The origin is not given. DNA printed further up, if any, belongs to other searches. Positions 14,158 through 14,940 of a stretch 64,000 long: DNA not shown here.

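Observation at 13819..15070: Eight perfect palindromes spaced 100-215 bp apart that stay palindromic while their sequences differ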

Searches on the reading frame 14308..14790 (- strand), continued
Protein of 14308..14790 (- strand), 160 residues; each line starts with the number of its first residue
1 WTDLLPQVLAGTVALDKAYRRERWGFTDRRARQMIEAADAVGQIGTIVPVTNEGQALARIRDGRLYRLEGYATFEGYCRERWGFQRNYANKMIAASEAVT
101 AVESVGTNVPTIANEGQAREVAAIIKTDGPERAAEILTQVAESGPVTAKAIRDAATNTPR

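Call 42: fold_search(model_id=the predicted structure, library=pdb)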
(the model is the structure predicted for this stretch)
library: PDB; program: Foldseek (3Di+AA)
matches with E <= 10: 81; with E <= 0.001: 0
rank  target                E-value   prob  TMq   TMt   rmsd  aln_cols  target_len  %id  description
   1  6kkn                  4.0e-01  0.98  0.49  0.26   4.2       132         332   19  Crystal structure of RuBisCO accumulation factor Raf1 from Anabaena sp. PCC 7120 (released 2020-05-13)
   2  7ol9_A                6.2e-01  0.93  0.47  0.38   6.2       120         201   19  Crystal structure of C-terminally truncated Bacillus subtilis nucleoid occlusion protein (Noc) complexed to the Noc-bi (released 2022-03-09)
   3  3mkz_B                1.0e+00  0.77  0.40  0.54   5.7       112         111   11  Structure of SopB(155-272)-18mer complex, P21 form (released 2010-05-05)
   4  3mkz_N                1.5e+00  0.57  0.39  0.53   5.2       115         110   17  Structure of SopB(155-272)-18mer complex, P21 form (released 2010-05-05)
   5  6kkm_H                1.7e+00  0.85  0.50  0.26   4.0       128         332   18  Crystal structure of RbcL-Raf1 complex from Anabaena sp. PCC 7120 (released 2020-05-13)
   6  6bmf_E                2.3e+00  0.63  0.30  0.19   4.2        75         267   16  Vps4p-Vta1p complex with peptide binding to the central pore of Vps4p (released 2017-12-06)
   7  5icj_A                2.5e+00  0.06  0.17  0.15  12.6       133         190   17  Crystal structure of the Mycobacterium tuberculosis transcriptional repressor EthR2 in complex with BDM41420 (released 2017-04-26)
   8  4ksl_W                2.6e+00  0.04  0.17  0.13  17.0       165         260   14  Gumby/Fam105B in complex with linear di-ubiquitin (released 2013-06-05)
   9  9cce_B                3.7e+00  0.08  0.24  0.21  13.6       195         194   13  structure of DYNA_1b7 (released 2025-08-13)
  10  5gnf_B                3.7e+00  0.04  0.16  0.18  13.8       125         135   14  Crystal structure of anti-CRISPR protein AcrF3 (released 2016-09-21)
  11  1bu2                  3.9e+00  0.07  0.21  0.16  12.6       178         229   10  X-RAY STRUCTURE OF A VIRAL CYCLIN FROM HERPESVIRUS SAIMIRI (released 1999-06-15)
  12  8hp8_A                3.9e+00  0.04  0.13  0.15  13.0       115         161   12  Crystal Structure of Engineered Endolysin EC340 derived from Gram-Negative Bacteria targeted Bacteriophage (released 2023-05-17)
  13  2l7a_MODEL_1_A        4.1e+00  0.04  0.15  0.18  12.3       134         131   11  Solution Structure of the R3 Domain of Talin (released 2011-12-21)
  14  256b_A                4.5e+00  0.08  0.20  0.29  12.0       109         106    8  IMPROVEMENT OF THE 2.5 ANGSTROMS RESOLUTION MODEL OF CYTOCHROME B562 BY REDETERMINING THE PRIMARY STRUCTURE AND USING  (released 1991-01-15)
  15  3u8p_A                4.5e+00  0.08  0.19  0.10  11.6       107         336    9  Cytochrome b562 integral fusion with EGFP (released 2012-08-29)
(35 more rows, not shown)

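Call 46: find_encoding_contigs(protein=P0007, flank=9000, max_places=2)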
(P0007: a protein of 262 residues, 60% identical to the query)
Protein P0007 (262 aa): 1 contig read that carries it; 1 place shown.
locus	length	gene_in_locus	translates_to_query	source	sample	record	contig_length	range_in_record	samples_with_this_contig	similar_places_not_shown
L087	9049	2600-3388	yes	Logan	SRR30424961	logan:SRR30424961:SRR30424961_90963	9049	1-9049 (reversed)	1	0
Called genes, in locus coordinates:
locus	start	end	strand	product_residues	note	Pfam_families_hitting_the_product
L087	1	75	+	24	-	?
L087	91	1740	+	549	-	PF00239:Resolvase, PF13384:HTH_23 (weak)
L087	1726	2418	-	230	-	-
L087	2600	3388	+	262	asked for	-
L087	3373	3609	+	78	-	-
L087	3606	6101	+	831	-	PF09250:Prim-Pol, PF19263:DUF5906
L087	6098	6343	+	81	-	-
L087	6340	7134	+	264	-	-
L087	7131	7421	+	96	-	-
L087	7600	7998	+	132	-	-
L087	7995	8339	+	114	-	-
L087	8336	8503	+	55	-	-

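Call 47: find_encoding_contigs(protein=P0004, flank=5000, max_places=2)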
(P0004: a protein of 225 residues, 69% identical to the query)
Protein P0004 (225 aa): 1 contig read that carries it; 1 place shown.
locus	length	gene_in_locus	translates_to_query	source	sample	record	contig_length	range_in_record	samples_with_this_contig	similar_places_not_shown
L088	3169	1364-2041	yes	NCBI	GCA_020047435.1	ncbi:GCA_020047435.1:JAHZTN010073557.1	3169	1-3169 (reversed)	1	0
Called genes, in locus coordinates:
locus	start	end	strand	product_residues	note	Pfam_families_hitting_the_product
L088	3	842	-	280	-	?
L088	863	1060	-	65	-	-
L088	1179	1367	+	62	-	PF12728:HTH_17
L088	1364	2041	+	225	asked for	-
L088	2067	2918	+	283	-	-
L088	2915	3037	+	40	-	-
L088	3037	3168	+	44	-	?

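Call 48: find_encoding_contigs(protein=P0005, flank=5000, max_places=2)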
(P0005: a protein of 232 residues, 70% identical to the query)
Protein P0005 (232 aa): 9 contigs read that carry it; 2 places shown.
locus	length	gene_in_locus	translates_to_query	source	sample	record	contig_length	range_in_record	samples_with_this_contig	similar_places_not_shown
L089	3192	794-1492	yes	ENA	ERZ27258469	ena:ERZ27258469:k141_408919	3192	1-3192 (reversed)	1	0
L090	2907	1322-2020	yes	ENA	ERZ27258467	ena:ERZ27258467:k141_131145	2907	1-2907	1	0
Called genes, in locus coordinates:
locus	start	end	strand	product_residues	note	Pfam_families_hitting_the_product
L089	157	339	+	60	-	PF12728:HTH_17, PF13411:MerR_1 (weak)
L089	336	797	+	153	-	PF13392:HNH_3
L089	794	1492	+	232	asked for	-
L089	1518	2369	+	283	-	-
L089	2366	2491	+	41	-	-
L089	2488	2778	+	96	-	-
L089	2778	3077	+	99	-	-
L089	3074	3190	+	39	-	?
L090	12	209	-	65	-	-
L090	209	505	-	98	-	PF13560:HTH_31 (weak), PF01381:HTH_3 (weak)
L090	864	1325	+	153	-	PF13392:HNH_3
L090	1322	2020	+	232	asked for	-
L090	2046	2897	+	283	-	-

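Call 52: find_related_loci(query=A1, collection=viral_contigs, flank=5000)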
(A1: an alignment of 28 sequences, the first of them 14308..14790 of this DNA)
Query A1 (160 aa) in viral_contigs; peptide patterns used: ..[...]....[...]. (x = any residue, [..] = any of these).
155 stretches matched a pattern; 129 encode a relative of the query (tblastn E <= 1e-3); the best 80 are kept; 80 distinct loci.
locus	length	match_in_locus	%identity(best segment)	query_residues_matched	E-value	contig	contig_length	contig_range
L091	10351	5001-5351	48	17-159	2e-28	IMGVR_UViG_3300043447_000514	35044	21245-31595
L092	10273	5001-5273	51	19-154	7e-23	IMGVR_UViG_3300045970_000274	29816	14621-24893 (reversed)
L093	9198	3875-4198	48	19-159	6e-21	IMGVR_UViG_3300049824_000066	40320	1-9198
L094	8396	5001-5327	43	54-159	6e-20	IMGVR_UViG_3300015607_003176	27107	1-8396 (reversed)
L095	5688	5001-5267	41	24-124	2e-18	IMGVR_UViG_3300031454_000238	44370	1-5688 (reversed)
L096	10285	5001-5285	45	54-153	2e-18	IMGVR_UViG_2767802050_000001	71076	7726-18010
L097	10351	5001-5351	44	32-154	3e-18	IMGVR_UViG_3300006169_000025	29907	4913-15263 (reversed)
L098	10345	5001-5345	42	33-152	3e-18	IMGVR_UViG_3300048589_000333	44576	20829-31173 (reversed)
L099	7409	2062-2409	44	17-153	4e-18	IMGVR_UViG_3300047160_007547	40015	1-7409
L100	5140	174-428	46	54-145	1e-17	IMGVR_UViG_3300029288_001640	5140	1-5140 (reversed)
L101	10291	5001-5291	46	19-155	1e-17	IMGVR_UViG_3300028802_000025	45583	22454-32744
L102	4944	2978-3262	44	54-152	2e-17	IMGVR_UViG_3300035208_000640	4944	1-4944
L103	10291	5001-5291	44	54-155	2e-17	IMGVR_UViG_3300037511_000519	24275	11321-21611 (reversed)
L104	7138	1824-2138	42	54-154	2e-17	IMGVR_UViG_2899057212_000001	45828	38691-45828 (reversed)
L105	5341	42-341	44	17-155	3e-17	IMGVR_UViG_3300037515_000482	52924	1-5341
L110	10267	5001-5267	40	19-159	1e-16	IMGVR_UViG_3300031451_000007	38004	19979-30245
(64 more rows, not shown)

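Call 59: search_protein_families(library=pfam, alignment_id=A2, max_evalue=0.001)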
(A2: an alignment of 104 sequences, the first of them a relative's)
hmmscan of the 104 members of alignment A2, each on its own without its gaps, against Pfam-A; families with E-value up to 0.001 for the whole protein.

A. member 1, L001:5800-6762:+ (321 aa): 1 family
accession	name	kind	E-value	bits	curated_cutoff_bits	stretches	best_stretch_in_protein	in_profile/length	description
PF14216.11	DUF4326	-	5.6e-22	78.6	25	1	247-313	13-82/82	Domain of unknown function (DUF4326)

B. families by the number of members that match (of 104 scanned): 12 families
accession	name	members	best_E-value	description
PF05869.16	Dam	20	7.4e-29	DNA N-6-adenine-methyltransferase (Dam)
PF01555.25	N6_N4_Mtase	7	6.6e-25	DNA methylase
PF14216.11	DUF4326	4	5.6e-22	Domain of unknown function (DUF4326)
PF07505.17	DUF5131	1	7.4e-45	Protein of unknown function (DUF5131)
PF05063.20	MT-A70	1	9.8e-28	MT-A70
PF08241.18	Methyltransf_11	1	7.2e-06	Methyltransferase domain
PF09829.14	DUF2057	1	1.2e-05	Uncharacterized protein conserved in bacteria (DUF2057)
PF05175.20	MTS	1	1.5e-05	Methyltransferase small domain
PF03602.21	Cons_hypoth95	1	7.1e-05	Conserved hypothetical protein 95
PF02086.21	MethyltransfD12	1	9.4e-05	D12 class N6 adenine-specific DNA methyltransferase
PF25058.1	ARM_TT21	1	0.00028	Tetratricopeptide repeat protein 21 ARM repeat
PF01170.24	UPF0020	1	0.00082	RMKL-like, methyltransferase domain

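Call 60: search_protein_families(library=pfam, alignment_id=A3, max_evalue=0.001)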
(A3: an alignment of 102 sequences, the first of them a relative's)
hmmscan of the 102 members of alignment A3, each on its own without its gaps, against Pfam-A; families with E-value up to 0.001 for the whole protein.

A. member 1, L001:6762-7082:+ (107 aa): 0 families

B. families by the number of members that match (of 102 scanned): 33 families (the first 25 are shown)
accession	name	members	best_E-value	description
PF04851.21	ResIII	3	2.6e-27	Type III restriction enzyme, res subunit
PF00270.35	DEAD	3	7.4e-16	DEAD/DEAH box helicase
PF18766.7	SWI2_SNF2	3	4.6e-13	SWI2/SNF2 ATPase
PF00589.27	Phage_integrase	2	3.3e-20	Phage integrase family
PF13481.12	AAA_25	2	4.4e-20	AAA domain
PF00271.37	Helicase_C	2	1.4e-17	Helicase conserved C-terminal domain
PF10547.14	P22_AR_N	1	4.2e-30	P22_AR N-terminal domain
PF03237.21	Terminase_6N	1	6.2e-28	Terminase large subunit, T4likevirus-type, N-terminal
PF20472.4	PDDEXK_11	1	2.4e-23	PD-(D/E)XK nuclease superfamily domain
PF08706.16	D5_N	1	1.7e-19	D5 N terminal like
PF20605.4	Antitox_RHH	1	6.3e-15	Antitoxin-like ribbon-helix-helix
PF00772.26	DnaB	1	1.5e-14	DnaB-like helicase N terminal domain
PF13614.12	AAA_31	1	8.7e-13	AAA domain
PF01656.29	CbiA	1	1.3e-12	CobQ/CobB/MinD/ParA nucleotide binding domain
PF20188.4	DUF6551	1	1.1e-11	Family of unknown function (DUF6551)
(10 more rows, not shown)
